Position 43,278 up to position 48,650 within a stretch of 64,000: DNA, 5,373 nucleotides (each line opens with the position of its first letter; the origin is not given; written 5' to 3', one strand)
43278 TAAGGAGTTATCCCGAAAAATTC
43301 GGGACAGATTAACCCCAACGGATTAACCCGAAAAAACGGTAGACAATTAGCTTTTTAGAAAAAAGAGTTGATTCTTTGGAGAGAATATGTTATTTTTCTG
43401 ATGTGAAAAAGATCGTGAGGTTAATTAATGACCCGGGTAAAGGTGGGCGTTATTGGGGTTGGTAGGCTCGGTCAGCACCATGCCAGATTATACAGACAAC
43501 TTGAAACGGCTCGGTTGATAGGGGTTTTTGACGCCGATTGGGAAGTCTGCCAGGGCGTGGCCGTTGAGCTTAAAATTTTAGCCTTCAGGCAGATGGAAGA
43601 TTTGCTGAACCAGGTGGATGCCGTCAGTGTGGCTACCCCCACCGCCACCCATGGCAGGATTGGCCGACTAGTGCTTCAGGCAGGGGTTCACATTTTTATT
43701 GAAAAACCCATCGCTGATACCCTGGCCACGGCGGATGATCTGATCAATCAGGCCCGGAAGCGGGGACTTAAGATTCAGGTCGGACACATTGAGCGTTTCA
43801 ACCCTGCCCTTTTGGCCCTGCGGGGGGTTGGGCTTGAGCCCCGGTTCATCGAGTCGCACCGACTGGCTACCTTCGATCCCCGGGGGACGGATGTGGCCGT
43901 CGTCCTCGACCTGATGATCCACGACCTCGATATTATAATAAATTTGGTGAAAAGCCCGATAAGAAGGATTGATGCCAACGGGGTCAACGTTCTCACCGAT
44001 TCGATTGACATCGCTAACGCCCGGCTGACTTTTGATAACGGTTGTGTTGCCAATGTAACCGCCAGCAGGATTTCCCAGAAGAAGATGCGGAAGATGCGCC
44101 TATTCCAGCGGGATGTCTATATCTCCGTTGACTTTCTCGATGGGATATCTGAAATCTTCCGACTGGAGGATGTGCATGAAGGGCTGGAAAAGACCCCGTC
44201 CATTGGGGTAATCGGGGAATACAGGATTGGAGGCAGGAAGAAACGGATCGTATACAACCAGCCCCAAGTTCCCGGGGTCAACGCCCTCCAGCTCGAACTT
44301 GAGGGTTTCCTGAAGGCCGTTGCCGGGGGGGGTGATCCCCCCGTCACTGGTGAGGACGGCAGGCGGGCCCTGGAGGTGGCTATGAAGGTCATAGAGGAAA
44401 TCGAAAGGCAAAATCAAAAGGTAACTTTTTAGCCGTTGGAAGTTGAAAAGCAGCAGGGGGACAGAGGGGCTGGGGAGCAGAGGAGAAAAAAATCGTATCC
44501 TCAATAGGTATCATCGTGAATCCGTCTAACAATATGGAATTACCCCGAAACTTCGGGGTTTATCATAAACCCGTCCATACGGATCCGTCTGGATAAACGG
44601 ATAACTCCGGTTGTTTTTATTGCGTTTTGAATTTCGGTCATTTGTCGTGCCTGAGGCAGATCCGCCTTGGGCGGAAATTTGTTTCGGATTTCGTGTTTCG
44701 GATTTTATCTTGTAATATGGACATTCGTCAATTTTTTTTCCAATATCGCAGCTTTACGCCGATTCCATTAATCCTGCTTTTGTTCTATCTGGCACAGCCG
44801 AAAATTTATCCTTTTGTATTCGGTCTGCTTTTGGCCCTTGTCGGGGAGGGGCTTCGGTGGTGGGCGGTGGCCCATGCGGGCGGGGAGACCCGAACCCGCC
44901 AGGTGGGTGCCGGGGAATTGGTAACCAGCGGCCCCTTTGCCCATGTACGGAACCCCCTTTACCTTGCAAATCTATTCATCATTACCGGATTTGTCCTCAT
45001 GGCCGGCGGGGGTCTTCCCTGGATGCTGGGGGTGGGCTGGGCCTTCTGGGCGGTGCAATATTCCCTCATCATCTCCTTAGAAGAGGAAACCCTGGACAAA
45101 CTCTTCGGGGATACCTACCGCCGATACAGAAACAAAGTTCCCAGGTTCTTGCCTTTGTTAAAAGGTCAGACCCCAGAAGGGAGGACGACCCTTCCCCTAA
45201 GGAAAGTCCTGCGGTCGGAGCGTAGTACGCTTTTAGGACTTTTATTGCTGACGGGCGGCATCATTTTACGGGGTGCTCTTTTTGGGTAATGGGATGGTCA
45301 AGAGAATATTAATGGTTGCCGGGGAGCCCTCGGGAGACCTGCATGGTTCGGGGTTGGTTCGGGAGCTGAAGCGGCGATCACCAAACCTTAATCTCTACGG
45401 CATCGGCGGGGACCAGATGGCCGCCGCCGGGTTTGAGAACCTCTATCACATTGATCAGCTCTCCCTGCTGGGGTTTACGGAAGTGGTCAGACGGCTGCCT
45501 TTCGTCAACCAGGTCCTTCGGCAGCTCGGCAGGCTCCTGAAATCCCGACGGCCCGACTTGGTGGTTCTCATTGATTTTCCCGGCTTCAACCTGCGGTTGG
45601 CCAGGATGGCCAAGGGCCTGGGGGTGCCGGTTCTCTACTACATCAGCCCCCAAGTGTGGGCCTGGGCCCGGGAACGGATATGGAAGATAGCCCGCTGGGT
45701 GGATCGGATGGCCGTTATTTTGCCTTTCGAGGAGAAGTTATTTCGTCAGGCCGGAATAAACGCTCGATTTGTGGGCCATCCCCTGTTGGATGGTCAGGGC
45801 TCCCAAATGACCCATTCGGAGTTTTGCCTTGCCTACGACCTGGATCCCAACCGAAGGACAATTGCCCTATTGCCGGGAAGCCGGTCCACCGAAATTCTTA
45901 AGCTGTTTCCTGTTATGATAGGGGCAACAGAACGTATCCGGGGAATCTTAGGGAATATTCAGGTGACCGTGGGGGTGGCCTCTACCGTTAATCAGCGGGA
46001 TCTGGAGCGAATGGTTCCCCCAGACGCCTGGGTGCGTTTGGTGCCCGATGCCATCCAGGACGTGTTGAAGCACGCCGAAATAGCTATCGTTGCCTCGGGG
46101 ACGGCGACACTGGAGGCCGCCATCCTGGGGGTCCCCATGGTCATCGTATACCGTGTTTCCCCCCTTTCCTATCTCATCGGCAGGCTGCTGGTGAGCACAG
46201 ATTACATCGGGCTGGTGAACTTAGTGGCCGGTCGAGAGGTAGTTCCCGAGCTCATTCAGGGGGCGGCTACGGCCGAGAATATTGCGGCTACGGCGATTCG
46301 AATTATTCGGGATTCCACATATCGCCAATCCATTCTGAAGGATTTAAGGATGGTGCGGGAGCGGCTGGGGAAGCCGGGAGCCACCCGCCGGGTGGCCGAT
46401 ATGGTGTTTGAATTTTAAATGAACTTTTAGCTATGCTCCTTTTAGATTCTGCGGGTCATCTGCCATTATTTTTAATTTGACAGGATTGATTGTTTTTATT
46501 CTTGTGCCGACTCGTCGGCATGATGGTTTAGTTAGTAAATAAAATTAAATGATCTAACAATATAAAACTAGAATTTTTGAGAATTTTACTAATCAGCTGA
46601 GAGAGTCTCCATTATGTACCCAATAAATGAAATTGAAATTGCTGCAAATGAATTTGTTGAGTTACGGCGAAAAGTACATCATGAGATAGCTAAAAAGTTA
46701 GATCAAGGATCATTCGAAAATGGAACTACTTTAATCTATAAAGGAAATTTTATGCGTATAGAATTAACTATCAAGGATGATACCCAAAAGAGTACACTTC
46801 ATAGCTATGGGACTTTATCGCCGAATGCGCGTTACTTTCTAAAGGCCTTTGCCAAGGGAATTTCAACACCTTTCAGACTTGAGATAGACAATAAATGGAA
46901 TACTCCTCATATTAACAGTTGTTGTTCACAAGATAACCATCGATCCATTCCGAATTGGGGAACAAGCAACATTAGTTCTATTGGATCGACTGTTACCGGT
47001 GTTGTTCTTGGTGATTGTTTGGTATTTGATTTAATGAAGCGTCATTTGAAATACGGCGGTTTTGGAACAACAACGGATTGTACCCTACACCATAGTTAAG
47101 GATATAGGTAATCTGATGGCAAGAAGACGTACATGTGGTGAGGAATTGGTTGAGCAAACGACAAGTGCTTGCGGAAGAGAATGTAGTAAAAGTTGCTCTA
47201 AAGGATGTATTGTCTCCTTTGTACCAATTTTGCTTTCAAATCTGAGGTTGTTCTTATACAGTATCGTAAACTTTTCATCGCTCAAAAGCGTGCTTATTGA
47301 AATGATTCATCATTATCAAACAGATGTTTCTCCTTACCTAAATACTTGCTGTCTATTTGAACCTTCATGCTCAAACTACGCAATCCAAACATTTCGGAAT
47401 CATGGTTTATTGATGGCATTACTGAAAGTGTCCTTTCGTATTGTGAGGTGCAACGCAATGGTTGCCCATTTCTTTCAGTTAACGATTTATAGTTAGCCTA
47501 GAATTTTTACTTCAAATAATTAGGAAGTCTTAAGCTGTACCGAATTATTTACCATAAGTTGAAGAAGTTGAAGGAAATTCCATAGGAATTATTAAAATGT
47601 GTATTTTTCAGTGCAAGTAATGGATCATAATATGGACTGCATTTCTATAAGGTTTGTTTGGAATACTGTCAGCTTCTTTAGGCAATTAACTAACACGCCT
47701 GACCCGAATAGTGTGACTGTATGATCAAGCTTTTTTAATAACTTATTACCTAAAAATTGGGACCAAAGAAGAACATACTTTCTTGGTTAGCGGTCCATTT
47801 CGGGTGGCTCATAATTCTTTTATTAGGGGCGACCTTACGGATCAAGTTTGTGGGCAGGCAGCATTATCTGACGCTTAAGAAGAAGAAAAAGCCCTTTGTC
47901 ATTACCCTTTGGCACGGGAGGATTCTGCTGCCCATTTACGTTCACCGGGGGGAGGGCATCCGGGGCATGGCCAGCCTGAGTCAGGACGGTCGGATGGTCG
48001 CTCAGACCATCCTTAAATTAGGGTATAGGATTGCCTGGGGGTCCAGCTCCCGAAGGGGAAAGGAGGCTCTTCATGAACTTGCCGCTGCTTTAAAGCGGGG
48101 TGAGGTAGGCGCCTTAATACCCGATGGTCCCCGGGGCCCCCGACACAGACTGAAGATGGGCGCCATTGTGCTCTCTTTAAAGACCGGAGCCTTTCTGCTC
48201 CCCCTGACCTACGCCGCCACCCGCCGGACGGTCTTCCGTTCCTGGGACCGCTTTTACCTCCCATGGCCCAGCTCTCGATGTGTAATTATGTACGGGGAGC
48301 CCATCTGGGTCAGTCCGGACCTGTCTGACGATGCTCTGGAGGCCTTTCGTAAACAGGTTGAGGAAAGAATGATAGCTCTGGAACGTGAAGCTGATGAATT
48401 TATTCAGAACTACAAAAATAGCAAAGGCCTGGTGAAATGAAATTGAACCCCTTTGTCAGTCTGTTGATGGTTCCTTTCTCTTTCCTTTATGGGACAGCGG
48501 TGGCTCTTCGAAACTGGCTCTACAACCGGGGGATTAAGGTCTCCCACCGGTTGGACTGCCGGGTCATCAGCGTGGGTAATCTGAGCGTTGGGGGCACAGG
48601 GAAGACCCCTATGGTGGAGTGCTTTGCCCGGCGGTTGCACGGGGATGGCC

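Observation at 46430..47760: AT-rich 1.3-kb islet between lpxB and the DUF374-lpxK-nadB block, encoding a YidD-like protein with a Cys-rich N-terminal extension plus an orphan ORF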

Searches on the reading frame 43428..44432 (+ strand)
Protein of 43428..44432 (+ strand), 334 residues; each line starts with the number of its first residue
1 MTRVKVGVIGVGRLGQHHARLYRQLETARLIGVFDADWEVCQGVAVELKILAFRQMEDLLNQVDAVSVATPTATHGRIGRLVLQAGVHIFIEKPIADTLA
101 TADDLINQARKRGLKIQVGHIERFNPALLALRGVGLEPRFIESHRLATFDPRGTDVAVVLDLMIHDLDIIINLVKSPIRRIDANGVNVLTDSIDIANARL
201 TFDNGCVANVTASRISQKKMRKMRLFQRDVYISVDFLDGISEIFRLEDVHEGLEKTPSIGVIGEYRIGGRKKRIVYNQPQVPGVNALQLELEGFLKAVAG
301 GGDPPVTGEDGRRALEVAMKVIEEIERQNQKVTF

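Call 5: search_protein_families(library=pfam, proteins=[window:43428-44432:+], max_evalue=1)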
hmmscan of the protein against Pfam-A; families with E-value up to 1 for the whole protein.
window:43428-44432:+ (334 aa): 8 families
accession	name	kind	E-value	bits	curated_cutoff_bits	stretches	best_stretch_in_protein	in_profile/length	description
PF01408.29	GFO_IDH_MocA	-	6.4e-27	95.1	24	1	4-120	1-120/120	Oxidoreductase family, NAD-binding Rossmann fold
PF22725.1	GFO_IDH_MocA_C3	-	7.7e-09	36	27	1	155-220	42-111/124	GFO/IDH/MocA C-terminal domain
PF02894.22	GFO_IDH_MocA_C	-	2.9e-05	24.4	22.9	1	158-328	42-213/218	Oxidoreductase family, C-terminal alpha/beta domain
PF02826.25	2-Hacid_dh_C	-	0.0001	22.2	25.1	1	4-77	37-108/178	D-isomer specific 2-hydroxyacid dehydrogenase, NAD binding domain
PF01113.26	DapB_N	-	0.067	13.7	25.6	1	4-66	1-71/124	Dihydrodipicolinate reductase, N-terminus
PF00056.29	Ldh_1_N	-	0.07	13.6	27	1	4-52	1-50/141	lactate/malate dehydrogenase, NAD binding domain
PF01488.26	Shikimate_DH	-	0.12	12.9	24.3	1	3-73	12-86/138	Shikimate / quinate 5-dehydrogenase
PF00044.30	Gp_dh_N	-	0.17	12.6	31.7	0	4-35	1-32/101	Glyceraldehyde 3-phosphate dehydrogenase, NAD binding domain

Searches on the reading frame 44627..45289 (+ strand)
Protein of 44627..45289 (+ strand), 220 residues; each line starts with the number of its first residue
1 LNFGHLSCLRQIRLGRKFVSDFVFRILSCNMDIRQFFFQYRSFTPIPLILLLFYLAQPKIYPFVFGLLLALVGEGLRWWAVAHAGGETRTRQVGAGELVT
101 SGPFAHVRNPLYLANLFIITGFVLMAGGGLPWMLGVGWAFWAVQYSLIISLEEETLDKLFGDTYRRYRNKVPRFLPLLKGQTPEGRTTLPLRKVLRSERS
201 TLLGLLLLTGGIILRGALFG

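Call 5: search_protein_families(library=pfam, proteins=[window:44627-45289:+], max_evalue=1)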
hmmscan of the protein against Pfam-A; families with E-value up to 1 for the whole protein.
window:44627-45289:+ (220 aa): 5 families
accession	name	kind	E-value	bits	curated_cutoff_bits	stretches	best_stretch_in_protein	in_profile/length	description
PF04191.18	PEMT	-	2.5e-08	34.7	25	1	63-162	3-104/105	Phospholipid methyltransferase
PF04140.19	ICMT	-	6.1e-06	27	24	1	68-127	3-64/95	Isoprenylcysteine carboxyl methyltransferase (ICMT) family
PF06966.17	DUF1295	-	0.07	13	20.4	1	94-171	151-235/235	Protein of unknown function (DUF1295)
PF11297.13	DUF3098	-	0.19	11.8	25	1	113-129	12-28/67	Protein of unknown function (DUF3098)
PF12820.12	BRCT_assoc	-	0.44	10.8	27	1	154-173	111-129/164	Serine-rich domain associated with BRCT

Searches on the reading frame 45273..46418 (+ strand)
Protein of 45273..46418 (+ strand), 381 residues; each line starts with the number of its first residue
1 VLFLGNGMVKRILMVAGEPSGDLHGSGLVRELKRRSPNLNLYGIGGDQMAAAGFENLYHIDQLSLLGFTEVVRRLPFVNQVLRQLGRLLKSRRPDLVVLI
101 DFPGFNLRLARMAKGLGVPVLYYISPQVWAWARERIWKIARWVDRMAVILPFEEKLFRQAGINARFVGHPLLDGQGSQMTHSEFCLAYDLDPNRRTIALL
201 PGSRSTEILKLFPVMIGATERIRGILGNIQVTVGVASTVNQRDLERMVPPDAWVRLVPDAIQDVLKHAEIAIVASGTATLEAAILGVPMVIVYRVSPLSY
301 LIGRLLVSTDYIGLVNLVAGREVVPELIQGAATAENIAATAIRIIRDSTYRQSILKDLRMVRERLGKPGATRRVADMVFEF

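Call 5: search_protein_families(library=pfam, proteins=[window:45273-46418:+], max_evalue=1)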
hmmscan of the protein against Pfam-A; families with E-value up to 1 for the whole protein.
window:45273-46418:+ (381 aa): 6 families
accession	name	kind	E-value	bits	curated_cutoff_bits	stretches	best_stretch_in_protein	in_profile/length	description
PF02684.21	LpxB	-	5.7e-101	338.5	22.6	1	12-356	1-349/374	Lipid-A-disaccharide synthetase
PF04007.18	DUF354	-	7.3e-05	22.4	22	1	263-316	256-314/349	Protein of unknown function (DUF354)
PF13579.12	Glyco_trans_4_4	-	0.00026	21.8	29.7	1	80-160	58-128/158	Glycosyl transferase 4-like domain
PF20471.4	DUF6716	-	0.00087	18.8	27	1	252-292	243-283/342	Putative glycosyltransferase (DUF6716)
PF13439.12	Glyco_transf_4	-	0.011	16.2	28.5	1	73-163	52-155/170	Glycosyltransferase Family 4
PF13692.12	Glyco_trans_1_4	-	0.75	10.5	27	0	257-292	67-106/142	Glycosyl transferases group 1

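Call 18: find_related_loci(query=window:45273-46415:+, collection=genome_contigs, flank=6000)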
Query window:45273-46415:+ (381 aa) in genome_contigs; peptide patterns used: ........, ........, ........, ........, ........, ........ (x = any residue, [..] = any of these).
600 stretches matched a pattern (row limit reached: there are more); 544 encode a relative of the query (tblastn E <= 1e-3); the best 80 are kept; 80 distinct loci.
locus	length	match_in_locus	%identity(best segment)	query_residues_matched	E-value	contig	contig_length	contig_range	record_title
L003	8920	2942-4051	49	6-376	8e-119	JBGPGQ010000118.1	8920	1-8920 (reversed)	MAG: Bacteroidota bacterium isolate OBJ_0618_7090110_39 k141_4958676_length_8920_cov_12.0000, whole genome shotgun seque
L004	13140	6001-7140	46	5-381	8e-110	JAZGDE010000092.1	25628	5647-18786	MAG: Bacteroidota bacterium isolate SCS3bin.36 SCS3bin.36_92, whole genome shotgun sequence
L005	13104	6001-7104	46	12-380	4e-98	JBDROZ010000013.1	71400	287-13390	MAG: Candidatus Eisenbacteria bacterium isolate MEGAHIT-group-1.985 k141_8884557, whole genome shotgun sequence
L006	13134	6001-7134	44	8-380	7e-98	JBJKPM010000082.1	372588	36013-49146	MAG: Desulfocapsaceae bacterium isolate Bin_122 S1Ck127_3647510_flag_0_multi_16.9996_len_372588, whole genome shotgun se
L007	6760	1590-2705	41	8-380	1e-93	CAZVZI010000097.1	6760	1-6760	MAG TPA_asm: uncultured Thermodesulfobacteriota bacterium isolate SRP062349_co5_66 genome assembly, contig: NODE_6821_le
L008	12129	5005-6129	42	6-380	4e-92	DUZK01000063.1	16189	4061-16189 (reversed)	MAG TPA_asm: Deltaproteobacteria bacterium isolate MAG_15370_dsfb_81 Ga0180009_10004125, whole genome shotgun sequence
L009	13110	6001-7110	42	11-379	4e-91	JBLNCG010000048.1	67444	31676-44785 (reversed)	MAG: Bacillota bacterium isolate MAG131 PRJNA950955_bin38_renamed_47, whole genome shotgun sequence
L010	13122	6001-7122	44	10-381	3e-105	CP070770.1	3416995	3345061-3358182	MAG: Deltaproteobacteria bacterium isolate bin23 chromosome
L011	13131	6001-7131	41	4-381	5e-90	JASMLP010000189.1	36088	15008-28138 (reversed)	MAG: Planctomycetota bacterium isolate Arabian9_MAG_43 c_000001537121, whole genome shotgun sequence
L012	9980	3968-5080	42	11-381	4e-89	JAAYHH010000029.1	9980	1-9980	MAG: Bacillota bacterium isolate AS09scLD_362 29105_AS09, whole genome shotgun sequence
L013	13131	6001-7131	39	11-380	1e-87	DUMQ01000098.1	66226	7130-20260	MAG TPA_asm: Bacillota bacterium isolate AS04akNAM_80 41662_AS04, whole genome shotgun sequence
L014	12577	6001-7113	40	11-381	1e-87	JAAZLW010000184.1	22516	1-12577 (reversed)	MAG: Bacillota bacterium isolate AS23ysBPME_266 145943_AS23, whole genome shotgun sequence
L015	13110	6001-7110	42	11-380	1e-87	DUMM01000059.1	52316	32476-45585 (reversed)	MAG TPA_asm: Bacillota bacterium isolate AS04akNAM_60 27387_AS04, whole genome shotgun sequence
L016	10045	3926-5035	41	11-380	1e-87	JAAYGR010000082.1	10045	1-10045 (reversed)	MAG: Bacillota bacterium isolate AS09scLD_252 61426_AS09, whole genome shotgun sequence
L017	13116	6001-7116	41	9-378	2e-87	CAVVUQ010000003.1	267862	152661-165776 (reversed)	MAG: uncultured delta proteobacterium isolate MFD02979.bin.1.211 genome assembly, contig: contig_22093, whole genome sho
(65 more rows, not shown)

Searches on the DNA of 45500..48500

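Call 7: search_rna_families(source=window, start=45500, end=48500, threshold=evalue, max_evalue=1)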
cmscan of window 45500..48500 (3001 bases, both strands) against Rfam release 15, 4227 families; matches with E-value up to 1: 2.
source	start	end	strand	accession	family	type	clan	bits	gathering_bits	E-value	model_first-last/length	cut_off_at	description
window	46022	46065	+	RF03519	mir-238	Gene; miRNA;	-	21.1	80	0.74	1-85/85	no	mir-238 microRNA precursor family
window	46462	46505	-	RF01675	CrcZ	Gene; sRNA;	-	17.4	95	0.084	1-398/398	no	Pseudomonas sRNA CrcZ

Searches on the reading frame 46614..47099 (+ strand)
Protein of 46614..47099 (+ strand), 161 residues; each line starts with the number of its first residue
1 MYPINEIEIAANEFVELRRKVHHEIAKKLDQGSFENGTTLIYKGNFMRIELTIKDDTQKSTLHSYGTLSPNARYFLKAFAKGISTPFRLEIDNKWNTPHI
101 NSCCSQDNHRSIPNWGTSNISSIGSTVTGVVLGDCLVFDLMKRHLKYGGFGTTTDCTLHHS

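Call 5: search_protein_families(library=pfam, proteins=[window:46614-47099:+], max_evalue=1)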
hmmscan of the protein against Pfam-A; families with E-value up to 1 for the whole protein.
window:46614-47099:+ (161 aa): 0 families

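Call 6: search_protein_families(library=ncbifam, proteins=[window:46614-47099:+], max_evalue=1)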
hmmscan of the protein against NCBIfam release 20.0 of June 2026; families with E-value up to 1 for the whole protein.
window:46614-47099:+ (161 aa): 1 family
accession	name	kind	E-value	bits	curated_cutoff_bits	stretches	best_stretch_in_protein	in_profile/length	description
NF001265.0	PRK00227.1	equivalog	0.13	10.4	799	1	13-67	3-57/693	[protein-PII] uridylyltransferase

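Call 12: find_homologous_proteins(query=window:46614-47096:+, max_evalue=0.01)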
Query window:46614-47096:+ (161 aa): 1 proteins with E <= 0.01 among 18 candidates.
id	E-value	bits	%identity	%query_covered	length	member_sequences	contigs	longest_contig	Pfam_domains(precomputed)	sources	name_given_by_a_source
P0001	2.2e-105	368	99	100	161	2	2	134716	-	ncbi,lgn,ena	-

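Call 14: find_encoding_contigs(protein=P0001, flank=10000, max_places=10)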
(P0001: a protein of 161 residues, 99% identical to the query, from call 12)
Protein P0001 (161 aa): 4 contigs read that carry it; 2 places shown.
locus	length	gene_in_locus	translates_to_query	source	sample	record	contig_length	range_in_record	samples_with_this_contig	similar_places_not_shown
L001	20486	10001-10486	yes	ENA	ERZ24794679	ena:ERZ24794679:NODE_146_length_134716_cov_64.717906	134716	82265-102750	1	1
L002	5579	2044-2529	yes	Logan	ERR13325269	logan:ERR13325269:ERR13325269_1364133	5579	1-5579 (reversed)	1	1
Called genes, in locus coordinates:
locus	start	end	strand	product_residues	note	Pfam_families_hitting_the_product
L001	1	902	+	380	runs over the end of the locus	PF04748:Polysacc_deac_2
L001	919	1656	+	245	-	PF03740:PdxJ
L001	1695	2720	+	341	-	PF00041:fn3 (faint)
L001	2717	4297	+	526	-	PF22694:CtpB_N-like, PF00595:PDZ (weak), PF13180:PDZ_2, PF17820:PDZ_6, PF03572:Peptidase_S41, PF28547:CHD_PDZ-protease (faint)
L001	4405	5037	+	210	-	PF01618:MotA_ExbB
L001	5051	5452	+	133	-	PF02472:ExbD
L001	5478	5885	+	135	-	PF02472:ExbD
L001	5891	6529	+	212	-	PF03544:TonB_C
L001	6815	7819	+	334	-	PF01408:GFO_IDH_MocA, PF22725:GFO_IDH_MocA_C3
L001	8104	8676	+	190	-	PF04140:ICMT (weak), PF04191:PEMT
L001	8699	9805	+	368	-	PF02684:LpxB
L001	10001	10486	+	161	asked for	-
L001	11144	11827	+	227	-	PF04028:DUF374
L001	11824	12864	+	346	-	PF02606:LpxK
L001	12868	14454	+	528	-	PF00890:FAD_binding_2, PF07992:Pyr_redox_2 (faint), PF02910:Succ_DH_flav_C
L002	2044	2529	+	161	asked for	-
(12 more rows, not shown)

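Call 28: predict_structure(protein=window:46614-47096:+)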
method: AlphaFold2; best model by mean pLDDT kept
length: 161 residues; sequences in the alignment: 1
mean_pLDDT: 36.2   pTM: 0.31
mean pLDDT of the five models: 36.2, 34.7, 33.8, 31.5, 29.1
residues with pLDDT >= 90: 0; 70-90: 0; 50-70: 4; < 50: 157
segments of 3 or more residues with pLDDT < 50: 1-72, 77-135, 140-161
pLDDT, mean of each block of 10 residues (from residue 1): 28 41 45 39 45 38 44 47 29 28 32 28 27 47 38 26 24
secondary structure, 60 per line:
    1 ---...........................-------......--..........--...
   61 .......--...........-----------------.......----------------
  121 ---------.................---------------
elements in order: H4-30 E38-43 E46-55 E58-67 H70-80 H98-104 H130-146

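Call 42: search_protein_families(library=padloc, proteins=[window:46614-47096:+], max_evalue=0.01)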
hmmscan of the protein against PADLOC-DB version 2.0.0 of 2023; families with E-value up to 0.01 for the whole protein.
window:46614-47096:+ (161 aa): 0 families

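Call 43: search_protein_families(library=phrogs, proteins=[window:46614-47096:+], max_evalue=0.01)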
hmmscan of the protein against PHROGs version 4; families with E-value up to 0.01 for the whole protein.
window:46614-47096:+ (161 aa): 0 families

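Call 80: search_solved_structures(query=window:46614-47096:+, max_evalue=10)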
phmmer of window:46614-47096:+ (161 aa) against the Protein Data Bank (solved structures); distinct sequences matched with E-value up to 10: 0.
